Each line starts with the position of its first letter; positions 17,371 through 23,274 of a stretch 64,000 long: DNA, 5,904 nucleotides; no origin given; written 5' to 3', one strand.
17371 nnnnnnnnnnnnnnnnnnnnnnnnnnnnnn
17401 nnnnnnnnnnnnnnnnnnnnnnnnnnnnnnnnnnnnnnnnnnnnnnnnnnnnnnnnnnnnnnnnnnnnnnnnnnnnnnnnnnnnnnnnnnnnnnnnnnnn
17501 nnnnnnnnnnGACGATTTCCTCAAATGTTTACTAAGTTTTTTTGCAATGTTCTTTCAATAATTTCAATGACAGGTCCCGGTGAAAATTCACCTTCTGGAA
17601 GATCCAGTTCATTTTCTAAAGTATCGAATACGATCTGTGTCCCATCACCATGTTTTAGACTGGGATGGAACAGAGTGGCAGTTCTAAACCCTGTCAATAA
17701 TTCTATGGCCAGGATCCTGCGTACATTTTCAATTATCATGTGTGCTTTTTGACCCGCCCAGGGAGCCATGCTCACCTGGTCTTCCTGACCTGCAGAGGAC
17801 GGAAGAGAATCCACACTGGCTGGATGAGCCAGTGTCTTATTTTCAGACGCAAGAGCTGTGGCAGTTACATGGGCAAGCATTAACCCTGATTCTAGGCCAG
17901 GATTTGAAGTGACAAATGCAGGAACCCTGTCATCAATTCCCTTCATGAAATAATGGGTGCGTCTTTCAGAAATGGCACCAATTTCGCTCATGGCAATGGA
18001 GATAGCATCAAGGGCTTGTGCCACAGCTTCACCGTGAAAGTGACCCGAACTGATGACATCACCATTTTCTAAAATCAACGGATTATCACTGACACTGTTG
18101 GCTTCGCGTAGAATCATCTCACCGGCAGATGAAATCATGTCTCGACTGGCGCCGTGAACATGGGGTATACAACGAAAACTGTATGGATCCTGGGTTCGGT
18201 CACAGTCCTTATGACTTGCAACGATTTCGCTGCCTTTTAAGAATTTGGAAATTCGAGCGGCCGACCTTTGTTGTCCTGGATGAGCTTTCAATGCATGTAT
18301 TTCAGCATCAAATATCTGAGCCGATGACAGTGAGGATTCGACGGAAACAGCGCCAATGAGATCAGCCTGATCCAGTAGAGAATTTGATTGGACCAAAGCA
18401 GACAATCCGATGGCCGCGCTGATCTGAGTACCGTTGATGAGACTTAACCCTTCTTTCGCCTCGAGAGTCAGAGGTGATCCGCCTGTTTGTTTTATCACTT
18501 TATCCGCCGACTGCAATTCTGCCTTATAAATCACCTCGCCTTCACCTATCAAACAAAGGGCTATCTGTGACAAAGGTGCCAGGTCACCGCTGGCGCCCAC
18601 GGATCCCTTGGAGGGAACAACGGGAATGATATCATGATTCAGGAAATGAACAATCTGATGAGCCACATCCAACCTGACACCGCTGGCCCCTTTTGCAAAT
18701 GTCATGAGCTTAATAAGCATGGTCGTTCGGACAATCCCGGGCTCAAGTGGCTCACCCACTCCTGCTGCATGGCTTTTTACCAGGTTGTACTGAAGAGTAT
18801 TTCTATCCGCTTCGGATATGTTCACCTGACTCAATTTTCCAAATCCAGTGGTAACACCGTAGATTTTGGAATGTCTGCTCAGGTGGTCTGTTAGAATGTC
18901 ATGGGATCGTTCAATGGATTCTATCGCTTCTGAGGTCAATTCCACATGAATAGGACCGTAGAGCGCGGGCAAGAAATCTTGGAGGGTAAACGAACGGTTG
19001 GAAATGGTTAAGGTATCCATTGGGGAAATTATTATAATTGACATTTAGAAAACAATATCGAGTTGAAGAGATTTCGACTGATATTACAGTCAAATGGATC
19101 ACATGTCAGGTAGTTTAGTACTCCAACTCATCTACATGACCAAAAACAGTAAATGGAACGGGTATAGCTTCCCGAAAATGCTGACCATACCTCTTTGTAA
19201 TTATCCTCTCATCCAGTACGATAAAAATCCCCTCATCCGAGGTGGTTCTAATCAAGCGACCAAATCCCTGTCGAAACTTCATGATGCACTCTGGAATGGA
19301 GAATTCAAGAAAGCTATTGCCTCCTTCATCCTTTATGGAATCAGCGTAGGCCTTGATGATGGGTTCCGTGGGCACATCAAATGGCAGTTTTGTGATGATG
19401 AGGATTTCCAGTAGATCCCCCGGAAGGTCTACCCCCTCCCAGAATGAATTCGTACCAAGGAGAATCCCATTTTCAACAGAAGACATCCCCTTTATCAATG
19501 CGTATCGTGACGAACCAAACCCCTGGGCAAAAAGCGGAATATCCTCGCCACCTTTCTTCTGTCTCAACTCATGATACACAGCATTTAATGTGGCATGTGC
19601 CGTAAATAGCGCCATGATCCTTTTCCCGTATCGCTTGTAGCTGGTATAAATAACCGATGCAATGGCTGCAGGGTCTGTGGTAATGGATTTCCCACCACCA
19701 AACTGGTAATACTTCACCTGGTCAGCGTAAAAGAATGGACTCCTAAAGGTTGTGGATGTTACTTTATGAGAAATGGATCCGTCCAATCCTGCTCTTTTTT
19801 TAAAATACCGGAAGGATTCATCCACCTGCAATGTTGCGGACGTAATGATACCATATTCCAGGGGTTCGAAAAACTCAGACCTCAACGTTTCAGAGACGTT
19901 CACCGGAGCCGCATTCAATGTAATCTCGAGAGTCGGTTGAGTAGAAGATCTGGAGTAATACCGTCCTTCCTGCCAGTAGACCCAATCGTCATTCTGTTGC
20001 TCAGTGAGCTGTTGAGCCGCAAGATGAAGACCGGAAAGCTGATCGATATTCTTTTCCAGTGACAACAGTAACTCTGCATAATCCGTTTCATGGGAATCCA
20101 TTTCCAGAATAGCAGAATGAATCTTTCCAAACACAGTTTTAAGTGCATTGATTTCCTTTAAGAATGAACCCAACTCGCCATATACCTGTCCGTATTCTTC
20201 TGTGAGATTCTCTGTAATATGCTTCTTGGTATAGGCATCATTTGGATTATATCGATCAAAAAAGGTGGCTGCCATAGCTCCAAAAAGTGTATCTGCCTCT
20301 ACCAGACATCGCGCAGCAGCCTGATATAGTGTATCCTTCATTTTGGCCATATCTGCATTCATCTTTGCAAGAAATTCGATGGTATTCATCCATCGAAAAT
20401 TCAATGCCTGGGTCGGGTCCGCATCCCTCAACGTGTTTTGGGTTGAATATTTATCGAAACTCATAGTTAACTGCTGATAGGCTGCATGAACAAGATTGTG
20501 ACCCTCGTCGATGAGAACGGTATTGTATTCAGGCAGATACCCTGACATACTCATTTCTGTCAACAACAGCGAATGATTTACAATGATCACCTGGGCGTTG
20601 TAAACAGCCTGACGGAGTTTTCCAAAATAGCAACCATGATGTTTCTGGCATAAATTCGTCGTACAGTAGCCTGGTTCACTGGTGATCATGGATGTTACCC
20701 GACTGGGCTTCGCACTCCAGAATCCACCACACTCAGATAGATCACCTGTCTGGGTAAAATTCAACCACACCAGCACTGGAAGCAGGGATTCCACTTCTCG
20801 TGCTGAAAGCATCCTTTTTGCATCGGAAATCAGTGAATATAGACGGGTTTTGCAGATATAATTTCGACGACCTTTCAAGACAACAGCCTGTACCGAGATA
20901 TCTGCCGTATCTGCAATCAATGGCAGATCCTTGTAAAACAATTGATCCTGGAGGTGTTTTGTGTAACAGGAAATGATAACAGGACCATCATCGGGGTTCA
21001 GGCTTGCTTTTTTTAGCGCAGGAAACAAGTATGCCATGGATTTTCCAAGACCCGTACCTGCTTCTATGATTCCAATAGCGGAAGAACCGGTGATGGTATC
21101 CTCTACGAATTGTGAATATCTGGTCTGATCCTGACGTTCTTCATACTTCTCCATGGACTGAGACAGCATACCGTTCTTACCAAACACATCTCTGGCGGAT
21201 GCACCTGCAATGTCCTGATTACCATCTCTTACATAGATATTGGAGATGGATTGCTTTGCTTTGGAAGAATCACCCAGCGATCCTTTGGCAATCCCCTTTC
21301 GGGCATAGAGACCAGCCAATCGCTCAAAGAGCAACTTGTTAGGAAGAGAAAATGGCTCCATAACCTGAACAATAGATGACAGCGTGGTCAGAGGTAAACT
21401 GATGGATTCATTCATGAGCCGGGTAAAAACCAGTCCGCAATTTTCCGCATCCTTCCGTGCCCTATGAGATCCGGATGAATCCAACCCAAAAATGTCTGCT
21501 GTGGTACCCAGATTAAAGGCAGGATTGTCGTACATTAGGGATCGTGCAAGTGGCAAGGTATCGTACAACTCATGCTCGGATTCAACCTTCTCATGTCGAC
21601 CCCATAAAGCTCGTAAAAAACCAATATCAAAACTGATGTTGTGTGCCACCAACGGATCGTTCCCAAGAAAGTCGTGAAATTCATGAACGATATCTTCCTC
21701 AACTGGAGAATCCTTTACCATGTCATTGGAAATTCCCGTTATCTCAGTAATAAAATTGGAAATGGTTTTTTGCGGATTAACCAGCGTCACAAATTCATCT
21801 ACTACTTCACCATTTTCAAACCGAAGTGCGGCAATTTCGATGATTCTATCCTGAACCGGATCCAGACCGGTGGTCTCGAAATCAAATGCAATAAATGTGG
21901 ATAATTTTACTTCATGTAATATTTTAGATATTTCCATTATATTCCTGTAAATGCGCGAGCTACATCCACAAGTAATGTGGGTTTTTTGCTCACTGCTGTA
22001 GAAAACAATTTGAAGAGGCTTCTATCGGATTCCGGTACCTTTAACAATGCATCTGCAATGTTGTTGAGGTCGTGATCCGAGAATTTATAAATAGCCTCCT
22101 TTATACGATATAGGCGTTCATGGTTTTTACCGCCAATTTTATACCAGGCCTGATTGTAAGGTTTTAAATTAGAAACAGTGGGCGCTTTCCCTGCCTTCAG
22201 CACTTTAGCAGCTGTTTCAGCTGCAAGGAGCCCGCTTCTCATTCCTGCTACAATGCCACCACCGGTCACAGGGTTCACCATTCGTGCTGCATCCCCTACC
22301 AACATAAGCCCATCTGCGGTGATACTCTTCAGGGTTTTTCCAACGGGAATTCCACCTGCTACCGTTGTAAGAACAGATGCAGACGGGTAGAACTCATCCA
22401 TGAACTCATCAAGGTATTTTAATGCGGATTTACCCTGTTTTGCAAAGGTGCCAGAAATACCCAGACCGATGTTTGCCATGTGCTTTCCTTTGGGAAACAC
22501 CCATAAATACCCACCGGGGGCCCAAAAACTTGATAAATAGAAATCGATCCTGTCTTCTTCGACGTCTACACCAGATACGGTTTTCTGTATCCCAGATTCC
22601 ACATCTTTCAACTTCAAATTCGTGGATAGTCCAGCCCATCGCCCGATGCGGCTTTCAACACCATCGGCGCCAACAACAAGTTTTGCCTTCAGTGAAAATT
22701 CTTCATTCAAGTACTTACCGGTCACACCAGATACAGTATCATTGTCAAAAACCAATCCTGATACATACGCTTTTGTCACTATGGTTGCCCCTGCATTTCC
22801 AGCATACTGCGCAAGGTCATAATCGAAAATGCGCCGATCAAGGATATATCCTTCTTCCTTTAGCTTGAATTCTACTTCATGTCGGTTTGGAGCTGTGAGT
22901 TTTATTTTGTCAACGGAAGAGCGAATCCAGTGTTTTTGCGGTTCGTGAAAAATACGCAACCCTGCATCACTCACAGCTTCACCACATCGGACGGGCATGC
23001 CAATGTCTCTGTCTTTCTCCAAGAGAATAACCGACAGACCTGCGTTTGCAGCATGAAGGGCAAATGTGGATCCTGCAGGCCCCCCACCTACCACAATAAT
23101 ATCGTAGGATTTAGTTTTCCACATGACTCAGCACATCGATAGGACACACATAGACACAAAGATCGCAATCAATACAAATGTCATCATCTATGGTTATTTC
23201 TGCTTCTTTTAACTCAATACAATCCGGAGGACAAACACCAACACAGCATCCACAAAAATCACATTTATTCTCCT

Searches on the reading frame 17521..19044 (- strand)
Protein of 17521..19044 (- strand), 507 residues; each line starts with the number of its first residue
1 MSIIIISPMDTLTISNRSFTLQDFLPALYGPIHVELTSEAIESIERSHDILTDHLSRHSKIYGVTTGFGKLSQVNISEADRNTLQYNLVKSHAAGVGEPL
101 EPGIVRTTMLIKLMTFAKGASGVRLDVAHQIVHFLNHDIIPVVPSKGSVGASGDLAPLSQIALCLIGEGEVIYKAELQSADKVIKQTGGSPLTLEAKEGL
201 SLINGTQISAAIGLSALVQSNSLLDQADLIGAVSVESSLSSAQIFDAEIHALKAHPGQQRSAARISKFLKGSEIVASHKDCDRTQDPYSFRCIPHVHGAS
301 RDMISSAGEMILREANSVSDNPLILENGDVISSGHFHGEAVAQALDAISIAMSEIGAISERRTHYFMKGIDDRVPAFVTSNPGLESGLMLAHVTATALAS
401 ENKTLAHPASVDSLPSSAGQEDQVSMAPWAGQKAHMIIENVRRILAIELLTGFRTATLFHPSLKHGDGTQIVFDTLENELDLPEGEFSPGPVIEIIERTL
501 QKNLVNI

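Call 61: search_protein_families(library=pfam, proteins=[window:17521-19044:-], max_evalue=0.0001)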
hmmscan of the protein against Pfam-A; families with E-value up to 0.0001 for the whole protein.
window:17521-19044:- (507 aa): 1 family
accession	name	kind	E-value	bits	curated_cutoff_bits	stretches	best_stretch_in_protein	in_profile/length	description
PF00221.24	Lyase_aromatic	-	1.1e-170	568.8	27.3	1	20-476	2-464/466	Aromatic amino acid lyase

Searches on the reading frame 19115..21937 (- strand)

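Call 45: search_protein_families(library=pfam, proteins=[window:19115-21937:-], max_evalue=0.001)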
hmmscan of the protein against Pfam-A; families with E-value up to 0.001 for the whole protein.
window:19115-21937:- (940 aa): 5 families
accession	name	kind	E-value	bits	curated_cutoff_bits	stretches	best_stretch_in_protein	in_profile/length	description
PF13307.12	Helicase_C_2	-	3.2e-38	131.9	25.3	1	768-926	6-168/170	Helicase C-terminal domain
PF00929.31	RNase_T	-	2.3e-33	116.5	24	1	16-170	1-163/164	Exonuclease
PF00270.35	DEAD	-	5.6e-07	29.9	26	1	281-350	11-77/167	DEAD/DEAH box helicase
PF06733.21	DEAD_2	-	5.1e-05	23.4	21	1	428-494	98-167/172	DEAD_2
PF13482.12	RNase_H_2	-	0.00014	22.3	22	0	18-150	3-113/165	RNase_H superfamily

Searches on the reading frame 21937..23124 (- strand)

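Call 61: search_protein_families(library=pfam, proteins=[window:21937-23124:-], max_evalue=0.0001)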
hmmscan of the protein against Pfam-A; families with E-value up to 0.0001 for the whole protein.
window:21937-23124:- (395 aa): 11 families
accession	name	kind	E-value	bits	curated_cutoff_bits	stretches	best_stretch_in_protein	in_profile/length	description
PF22578.2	GGR_cat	-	3.7e-23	81.6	27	1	174-258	1-87/88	Geranylgeranyl reductase catalytic domain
PF01494.25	FAD_binding_3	-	4.9e-15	56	22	1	7-310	2-323/349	FAD binding domain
PF01266.30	DAO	-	1.3e-11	45.1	27.9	1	8-42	1-35/353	FAD dependent oxidoreductase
PF12831.13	FAD_oxidored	-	1.5e-11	44.7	27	1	8-169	1-158/416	FAD dependent oxidoreductase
PF05834.18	Lycopene_cycl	-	3.7e-10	39.9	23.4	0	8-56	1-51/380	Lycopene cyclase protein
PF13450.12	NAD_binding_8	-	5.2e-08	33.5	21.9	1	11-66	1-61/68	NAD(P)-binding Rossmann-like domain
PF00890.30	FAD_binding_2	-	6.2e-08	32.7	20.4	1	8-43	1-36/414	FAD binding domain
PF07992.20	Pyr_redox_2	-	3e-06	27.3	26.1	1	7-166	1-119/291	Pyridine nucleotide-disulphide oxidoreductase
PF04820.20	Trp_halogenase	-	8e-06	25.4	21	0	89-292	149-341/458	Tryptophan halogenase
PF01134.28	GIDA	-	1.7e-05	24.5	22.1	1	8-52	1-45/391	Glucose inhibited division protein A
PF03486.20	HI0933_like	-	2.1e-05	24.6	50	1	8-43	2-37/244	HI0933-like protein Rossmann domain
